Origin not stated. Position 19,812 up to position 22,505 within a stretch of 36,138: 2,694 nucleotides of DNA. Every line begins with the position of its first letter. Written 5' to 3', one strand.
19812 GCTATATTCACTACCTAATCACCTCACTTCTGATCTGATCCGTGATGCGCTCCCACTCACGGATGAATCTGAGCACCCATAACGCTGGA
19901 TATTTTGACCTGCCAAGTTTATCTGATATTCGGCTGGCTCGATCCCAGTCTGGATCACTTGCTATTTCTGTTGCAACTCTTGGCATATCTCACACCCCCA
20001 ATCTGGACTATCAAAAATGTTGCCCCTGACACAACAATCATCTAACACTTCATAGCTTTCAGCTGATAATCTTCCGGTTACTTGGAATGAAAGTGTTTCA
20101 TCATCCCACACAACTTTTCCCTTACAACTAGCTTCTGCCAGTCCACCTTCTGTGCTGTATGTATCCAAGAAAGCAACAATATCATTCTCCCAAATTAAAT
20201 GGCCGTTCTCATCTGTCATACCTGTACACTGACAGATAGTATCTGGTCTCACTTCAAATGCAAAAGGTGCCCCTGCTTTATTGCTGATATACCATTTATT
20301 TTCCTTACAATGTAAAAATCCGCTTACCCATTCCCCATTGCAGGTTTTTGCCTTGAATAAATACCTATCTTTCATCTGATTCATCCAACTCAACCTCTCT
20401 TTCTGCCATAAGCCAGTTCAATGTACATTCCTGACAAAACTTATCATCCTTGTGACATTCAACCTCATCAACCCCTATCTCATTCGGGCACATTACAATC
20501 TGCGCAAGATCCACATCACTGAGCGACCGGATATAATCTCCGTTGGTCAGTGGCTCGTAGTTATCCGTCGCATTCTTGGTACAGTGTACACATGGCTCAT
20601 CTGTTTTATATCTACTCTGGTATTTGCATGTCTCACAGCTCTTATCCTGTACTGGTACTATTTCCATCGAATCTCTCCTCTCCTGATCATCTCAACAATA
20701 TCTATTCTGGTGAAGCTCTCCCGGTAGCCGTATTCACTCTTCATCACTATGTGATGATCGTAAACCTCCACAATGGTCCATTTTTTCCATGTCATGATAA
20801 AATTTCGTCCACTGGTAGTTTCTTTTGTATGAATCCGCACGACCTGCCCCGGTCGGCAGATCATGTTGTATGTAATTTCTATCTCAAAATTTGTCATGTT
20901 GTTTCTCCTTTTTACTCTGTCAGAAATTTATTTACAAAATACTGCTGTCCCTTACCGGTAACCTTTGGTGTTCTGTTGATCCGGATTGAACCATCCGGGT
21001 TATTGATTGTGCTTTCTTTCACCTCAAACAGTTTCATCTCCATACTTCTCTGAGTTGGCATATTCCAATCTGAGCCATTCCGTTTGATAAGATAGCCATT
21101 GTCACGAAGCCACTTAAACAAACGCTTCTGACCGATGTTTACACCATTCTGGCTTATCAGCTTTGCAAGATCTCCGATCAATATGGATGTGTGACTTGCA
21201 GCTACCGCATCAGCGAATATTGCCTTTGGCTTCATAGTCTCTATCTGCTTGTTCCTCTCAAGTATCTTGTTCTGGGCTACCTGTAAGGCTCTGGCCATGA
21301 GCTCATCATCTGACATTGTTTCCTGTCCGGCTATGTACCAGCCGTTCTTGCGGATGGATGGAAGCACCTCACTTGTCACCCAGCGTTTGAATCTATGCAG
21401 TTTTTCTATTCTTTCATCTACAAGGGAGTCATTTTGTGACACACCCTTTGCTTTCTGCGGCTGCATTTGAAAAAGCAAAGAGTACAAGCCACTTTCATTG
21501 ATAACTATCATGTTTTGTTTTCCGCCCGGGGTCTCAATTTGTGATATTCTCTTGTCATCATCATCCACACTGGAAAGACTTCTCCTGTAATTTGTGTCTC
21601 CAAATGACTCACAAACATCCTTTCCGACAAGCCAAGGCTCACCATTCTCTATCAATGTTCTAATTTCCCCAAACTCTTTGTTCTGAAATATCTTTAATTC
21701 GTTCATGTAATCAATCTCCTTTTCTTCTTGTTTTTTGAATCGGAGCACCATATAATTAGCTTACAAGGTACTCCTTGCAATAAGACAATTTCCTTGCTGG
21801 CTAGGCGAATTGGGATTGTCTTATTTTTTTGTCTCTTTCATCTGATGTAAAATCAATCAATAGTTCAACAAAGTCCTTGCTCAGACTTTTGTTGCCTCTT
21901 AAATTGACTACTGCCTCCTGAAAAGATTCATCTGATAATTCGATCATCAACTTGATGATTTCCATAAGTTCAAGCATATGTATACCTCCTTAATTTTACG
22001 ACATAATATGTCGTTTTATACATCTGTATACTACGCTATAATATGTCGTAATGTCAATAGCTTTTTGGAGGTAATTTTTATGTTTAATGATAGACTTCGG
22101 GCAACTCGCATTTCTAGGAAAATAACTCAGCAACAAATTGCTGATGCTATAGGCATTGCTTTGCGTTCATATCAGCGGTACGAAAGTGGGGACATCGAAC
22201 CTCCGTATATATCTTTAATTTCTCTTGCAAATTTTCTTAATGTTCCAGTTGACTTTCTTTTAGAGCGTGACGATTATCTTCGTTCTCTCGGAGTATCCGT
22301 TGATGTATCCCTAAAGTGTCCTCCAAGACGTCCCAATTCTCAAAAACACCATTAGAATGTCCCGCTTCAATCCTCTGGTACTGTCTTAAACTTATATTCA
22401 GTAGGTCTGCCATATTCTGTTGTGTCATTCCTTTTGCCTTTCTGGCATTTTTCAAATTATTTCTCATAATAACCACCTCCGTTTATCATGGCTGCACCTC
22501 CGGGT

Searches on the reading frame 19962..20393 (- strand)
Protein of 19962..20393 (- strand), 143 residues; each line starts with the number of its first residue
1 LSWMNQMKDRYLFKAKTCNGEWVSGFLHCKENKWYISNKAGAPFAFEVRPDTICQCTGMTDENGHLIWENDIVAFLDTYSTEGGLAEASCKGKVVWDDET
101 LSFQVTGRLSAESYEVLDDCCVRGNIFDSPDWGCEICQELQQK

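Call 87: search_protein_families(library=pfam, max_evalue=0.01, proteins=[window:19962-20393:-])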
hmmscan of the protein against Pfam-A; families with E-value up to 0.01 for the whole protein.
window:19962-20393:- (143 aa): 1 family
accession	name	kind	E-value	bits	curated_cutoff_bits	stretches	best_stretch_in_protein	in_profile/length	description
PF09643.15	YopX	-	2.9e-07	31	22.4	1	26-130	32-124/128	YopX protein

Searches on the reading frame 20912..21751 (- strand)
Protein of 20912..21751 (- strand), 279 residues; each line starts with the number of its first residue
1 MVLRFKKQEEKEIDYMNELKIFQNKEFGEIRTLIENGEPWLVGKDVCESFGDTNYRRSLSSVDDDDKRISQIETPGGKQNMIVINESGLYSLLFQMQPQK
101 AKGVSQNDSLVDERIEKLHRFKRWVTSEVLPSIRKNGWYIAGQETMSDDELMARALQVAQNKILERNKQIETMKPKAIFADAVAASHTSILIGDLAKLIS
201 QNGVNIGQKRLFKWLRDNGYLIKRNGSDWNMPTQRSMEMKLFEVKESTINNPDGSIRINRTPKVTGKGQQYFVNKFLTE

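Call 87: search_protein_families(library=pfam, max_evalue=0.01, proteins=[window:20912-21751:-])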
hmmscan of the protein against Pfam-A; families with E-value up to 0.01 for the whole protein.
window:20912-21751:- (279 aa): 3 families
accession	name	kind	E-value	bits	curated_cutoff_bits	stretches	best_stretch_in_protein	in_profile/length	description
PF03374.19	ANT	-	1.7e-38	131.7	25.3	1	168-277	2-106/108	Phage antirepressor protein KilAC domain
PF02498.22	Bro-N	-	2.5e-19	70.1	25.6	1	29-131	1-96/96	BRO family, N-terminal domain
PF10547.14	P22_AR_N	-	0.0041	17.7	30.7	0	29-101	9-86/115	P22_AR N-terminal domain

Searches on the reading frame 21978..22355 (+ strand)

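Call 87: search_protein_families(library=pfam, max_evalue=0.01, proteins=[window:21978-22355:+])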
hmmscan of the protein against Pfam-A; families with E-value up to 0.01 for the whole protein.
window:21978-22355:+ (125 aa): 5 families
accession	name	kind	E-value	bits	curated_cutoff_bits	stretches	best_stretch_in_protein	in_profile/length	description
PF01381.28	HTH_3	-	1.1e-12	48.2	23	1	40-94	1-55/55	Helix-turn-helix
PF12844.13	HTH_19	-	3.1e-09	37.1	30.2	1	39-95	3-59/64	Helix-turn-helix domain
PF13560.12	HTH_31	-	2.5e-06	28.2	27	1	38-92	4-59/64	Helix-turn-helix domain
PF15731.11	MqsA_antitoxin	-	0.002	18.7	30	1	38-90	72-123/131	Antitoxin component of bacterial toxin-antitoxin system, MqsA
PF13413.12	HTH_25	-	0.0028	17.9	24.6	1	39-74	1-36/62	Helix-turn-helix domain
